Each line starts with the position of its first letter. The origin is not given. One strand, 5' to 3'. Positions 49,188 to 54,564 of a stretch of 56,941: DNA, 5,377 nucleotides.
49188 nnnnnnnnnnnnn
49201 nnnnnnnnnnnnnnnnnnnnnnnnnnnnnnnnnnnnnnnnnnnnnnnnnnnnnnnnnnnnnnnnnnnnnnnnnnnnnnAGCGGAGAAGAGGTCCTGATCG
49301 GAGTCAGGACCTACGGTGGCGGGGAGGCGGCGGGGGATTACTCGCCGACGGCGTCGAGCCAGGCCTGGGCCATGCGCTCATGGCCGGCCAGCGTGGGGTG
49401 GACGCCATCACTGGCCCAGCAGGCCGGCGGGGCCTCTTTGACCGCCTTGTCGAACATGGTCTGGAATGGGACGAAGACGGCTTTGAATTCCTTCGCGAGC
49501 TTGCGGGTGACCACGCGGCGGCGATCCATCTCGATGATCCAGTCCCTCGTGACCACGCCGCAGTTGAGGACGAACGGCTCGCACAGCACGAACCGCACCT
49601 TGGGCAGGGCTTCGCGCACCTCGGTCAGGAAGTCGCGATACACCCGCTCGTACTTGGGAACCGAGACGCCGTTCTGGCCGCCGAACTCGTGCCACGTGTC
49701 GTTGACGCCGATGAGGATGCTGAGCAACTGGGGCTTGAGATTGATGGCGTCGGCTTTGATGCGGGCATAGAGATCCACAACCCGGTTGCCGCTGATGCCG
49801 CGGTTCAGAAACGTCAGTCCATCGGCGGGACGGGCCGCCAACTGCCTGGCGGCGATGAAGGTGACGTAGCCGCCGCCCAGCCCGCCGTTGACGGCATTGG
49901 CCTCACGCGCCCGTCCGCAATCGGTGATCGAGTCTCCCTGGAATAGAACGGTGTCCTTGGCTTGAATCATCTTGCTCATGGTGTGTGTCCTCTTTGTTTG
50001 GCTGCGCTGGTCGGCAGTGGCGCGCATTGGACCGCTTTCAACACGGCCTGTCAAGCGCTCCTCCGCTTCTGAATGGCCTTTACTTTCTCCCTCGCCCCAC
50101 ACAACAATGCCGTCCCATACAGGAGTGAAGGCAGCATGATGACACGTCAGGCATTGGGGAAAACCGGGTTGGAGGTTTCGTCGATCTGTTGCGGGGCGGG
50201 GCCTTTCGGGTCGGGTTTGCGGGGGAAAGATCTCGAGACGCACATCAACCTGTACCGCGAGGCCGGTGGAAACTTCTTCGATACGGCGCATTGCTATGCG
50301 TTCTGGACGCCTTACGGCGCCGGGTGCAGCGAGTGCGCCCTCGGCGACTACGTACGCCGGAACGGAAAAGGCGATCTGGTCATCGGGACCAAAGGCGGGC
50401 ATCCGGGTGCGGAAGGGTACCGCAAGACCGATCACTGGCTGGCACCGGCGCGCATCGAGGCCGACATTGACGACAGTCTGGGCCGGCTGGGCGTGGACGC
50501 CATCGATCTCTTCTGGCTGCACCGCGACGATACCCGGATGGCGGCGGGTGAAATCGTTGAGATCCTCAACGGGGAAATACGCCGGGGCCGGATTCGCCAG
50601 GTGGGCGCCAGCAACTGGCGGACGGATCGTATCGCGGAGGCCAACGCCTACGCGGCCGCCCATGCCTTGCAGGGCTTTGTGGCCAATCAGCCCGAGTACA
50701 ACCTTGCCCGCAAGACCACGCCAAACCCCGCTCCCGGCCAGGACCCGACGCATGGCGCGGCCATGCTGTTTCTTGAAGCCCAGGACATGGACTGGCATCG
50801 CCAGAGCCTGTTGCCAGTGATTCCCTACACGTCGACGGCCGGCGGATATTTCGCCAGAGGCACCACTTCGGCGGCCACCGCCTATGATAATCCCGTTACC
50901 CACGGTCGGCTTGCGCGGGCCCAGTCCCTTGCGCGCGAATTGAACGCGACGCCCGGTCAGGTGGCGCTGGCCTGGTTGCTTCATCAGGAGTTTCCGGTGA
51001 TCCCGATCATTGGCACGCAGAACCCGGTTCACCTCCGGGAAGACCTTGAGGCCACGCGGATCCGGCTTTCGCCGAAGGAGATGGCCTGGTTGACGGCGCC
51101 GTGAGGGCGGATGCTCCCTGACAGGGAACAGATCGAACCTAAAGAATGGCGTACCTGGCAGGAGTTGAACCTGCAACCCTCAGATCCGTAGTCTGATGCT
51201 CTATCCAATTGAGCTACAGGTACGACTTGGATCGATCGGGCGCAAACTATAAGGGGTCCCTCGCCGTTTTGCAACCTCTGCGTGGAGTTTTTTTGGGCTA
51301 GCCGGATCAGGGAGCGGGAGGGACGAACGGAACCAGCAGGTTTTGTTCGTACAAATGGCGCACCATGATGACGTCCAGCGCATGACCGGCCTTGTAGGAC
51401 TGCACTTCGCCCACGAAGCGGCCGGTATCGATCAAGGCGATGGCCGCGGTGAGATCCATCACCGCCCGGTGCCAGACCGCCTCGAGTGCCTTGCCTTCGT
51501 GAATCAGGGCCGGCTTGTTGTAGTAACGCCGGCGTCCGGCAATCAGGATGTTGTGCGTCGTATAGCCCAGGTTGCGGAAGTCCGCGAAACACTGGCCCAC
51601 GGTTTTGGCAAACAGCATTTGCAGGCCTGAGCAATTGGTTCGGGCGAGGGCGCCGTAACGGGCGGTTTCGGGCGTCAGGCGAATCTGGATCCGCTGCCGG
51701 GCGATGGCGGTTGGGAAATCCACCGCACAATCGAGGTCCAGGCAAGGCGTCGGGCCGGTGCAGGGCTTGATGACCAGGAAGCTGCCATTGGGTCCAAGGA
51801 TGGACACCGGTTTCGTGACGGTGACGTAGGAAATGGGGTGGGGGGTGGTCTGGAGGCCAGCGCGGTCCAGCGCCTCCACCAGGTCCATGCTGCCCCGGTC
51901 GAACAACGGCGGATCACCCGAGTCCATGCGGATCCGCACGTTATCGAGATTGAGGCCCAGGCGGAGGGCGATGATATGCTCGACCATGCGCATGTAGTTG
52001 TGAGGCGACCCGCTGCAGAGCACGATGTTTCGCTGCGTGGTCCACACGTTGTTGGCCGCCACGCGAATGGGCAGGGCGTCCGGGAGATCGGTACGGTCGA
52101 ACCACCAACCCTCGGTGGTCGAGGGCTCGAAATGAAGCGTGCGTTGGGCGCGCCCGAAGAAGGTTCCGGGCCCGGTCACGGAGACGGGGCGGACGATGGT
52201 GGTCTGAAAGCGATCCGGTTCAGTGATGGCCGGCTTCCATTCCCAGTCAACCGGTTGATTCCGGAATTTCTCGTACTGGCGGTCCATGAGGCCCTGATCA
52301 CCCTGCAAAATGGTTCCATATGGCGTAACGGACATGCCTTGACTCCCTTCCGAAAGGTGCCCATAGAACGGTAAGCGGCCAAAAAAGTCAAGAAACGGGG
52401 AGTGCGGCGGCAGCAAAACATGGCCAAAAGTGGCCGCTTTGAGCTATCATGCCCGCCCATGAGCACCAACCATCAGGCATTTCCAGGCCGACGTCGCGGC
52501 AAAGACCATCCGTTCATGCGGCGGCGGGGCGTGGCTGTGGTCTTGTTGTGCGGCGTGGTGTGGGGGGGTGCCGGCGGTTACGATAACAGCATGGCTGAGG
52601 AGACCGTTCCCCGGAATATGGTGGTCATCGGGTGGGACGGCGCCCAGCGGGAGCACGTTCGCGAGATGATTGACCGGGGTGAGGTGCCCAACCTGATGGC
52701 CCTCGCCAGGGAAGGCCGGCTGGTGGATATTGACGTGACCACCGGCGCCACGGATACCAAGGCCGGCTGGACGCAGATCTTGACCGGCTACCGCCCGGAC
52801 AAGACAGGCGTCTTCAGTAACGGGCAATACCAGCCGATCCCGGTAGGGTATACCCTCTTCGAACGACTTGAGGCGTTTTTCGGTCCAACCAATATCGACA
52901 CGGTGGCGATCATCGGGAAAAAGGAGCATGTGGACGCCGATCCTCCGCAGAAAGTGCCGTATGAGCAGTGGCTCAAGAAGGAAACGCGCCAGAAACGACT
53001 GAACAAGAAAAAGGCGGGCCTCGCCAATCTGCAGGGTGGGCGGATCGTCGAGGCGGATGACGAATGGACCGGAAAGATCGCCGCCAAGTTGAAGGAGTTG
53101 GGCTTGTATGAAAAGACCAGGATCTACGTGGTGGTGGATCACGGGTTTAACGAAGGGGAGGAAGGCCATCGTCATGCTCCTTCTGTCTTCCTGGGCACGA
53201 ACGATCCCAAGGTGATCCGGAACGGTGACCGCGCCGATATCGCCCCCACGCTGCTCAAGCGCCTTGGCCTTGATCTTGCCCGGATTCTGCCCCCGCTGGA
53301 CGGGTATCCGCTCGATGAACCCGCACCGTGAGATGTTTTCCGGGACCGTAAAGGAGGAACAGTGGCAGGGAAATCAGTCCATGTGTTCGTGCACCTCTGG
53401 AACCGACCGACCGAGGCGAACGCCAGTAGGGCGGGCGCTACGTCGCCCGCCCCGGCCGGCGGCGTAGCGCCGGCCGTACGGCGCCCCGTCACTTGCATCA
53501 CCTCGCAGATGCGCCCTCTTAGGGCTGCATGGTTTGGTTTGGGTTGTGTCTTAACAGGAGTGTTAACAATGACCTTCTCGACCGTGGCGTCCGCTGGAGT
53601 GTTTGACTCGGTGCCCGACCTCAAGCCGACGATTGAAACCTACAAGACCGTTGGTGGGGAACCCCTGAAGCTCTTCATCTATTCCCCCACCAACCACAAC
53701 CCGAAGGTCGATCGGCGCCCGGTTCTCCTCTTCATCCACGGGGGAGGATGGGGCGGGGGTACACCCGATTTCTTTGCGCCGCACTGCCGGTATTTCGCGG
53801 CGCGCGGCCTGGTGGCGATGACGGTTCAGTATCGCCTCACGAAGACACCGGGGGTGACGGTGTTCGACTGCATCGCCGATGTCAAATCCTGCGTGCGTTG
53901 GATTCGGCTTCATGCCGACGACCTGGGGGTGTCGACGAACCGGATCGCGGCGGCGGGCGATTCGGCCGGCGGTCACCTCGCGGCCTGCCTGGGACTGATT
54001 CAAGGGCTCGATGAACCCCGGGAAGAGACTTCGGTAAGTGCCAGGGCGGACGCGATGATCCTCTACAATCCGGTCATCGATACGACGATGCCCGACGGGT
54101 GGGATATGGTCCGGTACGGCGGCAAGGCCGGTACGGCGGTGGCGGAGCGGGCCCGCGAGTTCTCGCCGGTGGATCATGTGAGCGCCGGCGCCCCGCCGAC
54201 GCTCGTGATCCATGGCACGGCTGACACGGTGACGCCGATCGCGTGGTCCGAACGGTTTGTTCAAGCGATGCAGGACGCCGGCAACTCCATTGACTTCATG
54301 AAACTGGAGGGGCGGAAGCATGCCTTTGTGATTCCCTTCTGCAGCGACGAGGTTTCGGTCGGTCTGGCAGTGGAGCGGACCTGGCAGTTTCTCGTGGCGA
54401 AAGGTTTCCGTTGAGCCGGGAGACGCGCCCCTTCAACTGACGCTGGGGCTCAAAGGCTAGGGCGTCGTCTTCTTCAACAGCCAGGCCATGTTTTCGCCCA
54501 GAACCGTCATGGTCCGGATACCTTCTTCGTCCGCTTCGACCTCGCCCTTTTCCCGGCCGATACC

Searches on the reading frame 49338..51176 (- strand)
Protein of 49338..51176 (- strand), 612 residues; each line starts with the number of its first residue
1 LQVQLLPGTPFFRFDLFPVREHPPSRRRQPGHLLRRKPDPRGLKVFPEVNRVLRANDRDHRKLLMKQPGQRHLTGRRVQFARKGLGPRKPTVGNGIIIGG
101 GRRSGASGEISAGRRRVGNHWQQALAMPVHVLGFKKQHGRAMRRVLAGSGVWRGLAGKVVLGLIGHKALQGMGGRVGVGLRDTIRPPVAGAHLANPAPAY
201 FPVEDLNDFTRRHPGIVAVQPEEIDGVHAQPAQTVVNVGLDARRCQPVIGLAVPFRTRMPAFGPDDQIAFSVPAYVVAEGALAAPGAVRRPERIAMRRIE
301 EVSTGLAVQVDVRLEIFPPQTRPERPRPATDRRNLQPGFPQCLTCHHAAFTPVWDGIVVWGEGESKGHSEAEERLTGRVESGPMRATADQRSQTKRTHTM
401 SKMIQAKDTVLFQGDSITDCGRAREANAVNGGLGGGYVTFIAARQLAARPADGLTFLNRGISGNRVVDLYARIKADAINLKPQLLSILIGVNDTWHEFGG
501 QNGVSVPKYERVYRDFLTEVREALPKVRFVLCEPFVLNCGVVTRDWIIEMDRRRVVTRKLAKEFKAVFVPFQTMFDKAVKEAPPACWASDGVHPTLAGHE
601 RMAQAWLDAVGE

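Call 46: search_protein_families(library=pfam, proteins=[window:49338-51176:-], max_evalue=0.0001)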
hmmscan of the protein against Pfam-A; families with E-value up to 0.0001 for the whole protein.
window:49338-51176:- (612 aa): 2 families
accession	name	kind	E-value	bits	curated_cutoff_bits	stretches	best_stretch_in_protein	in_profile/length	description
PF13472.12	Lipase_GDSL_2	-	2.1e-20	74.4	32.9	1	414-601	3-178/178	GDSL-like Lipase/Acylhydrolase family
PF00657.28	Lipase_GDSL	-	1.3e-14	55.2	23.6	1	412-606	3-208/208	GDSL-like Lipase/Acylhydrolase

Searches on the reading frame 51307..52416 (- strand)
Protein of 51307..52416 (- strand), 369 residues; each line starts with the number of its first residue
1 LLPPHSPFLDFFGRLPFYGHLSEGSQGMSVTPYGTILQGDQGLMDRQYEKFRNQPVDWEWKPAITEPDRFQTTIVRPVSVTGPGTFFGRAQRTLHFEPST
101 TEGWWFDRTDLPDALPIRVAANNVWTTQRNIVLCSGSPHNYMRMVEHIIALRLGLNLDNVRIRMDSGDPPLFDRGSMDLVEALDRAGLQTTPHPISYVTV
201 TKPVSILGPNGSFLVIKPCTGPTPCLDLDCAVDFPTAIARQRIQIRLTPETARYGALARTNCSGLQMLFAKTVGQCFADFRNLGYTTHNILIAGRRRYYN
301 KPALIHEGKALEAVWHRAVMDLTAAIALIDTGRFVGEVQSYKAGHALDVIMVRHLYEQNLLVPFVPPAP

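Call 46: search_protein_families(library=pfam, proteins=[window:51307-52416:-], max_evalue=0.0001)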
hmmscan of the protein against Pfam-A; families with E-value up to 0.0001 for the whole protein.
window:51307-52416:- (369 aa): 1 family
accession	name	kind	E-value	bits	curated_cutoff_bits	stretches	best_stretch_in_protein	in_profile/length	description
PF03331.19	LpxC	-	2.5e-32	112.9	27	1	71-356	1-267/268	UDP-3-O-acyl N-acetylglycosamine deacetylase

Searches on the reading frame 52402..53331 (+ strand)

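Call 46: search_protein_families(library=pfam, proteins=[window:52402-53331:+], max_evalue=0.0001)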
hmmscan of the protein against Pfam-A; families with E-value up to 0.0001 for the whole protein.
window:52402-53331:+ (309 aa): 2 families
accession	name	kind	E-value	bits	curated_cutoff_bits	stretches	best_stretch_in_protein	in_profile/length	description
PF01663.27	Phosphodiest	-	4.5e-12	46.6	23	1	74-145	2-70/342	Type I phosphodiesterase / nucleotide pyrophosphatase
PF00884.28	Sulfatase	-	5.7e-06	26.3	25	0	71-147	1-77/301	Sulfatase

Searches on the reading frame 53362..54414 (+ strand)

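Call 46: search_protein_families(library=pfam, proteins=[window:53362-54414:+], max_evalue=0.0001)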
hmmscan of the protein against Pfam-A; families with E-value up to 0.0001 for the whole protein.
window:53362-54414:+ (350 aa): 4 families
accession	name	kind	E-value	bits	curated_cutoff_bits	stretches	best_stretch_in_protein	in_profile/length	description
PF20434.5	BD-FAE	-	1.7e-29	103.3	26.8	1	106-302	3-214/215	BD-FAE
PF07859.19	Abhydrolase_3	-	3.7e-22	79.6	25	1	122-323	1-209/210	alpha/beta hydrolase fold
PF00326.27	Peptidase_S9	-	1.6e-12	47.8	22.6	1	173-322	44-189/213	Prolyl oligopeptidase family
PF00135.34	COesterase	-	7.9e-10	38.7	27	1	102-210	86-200/515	Carboxylesterase family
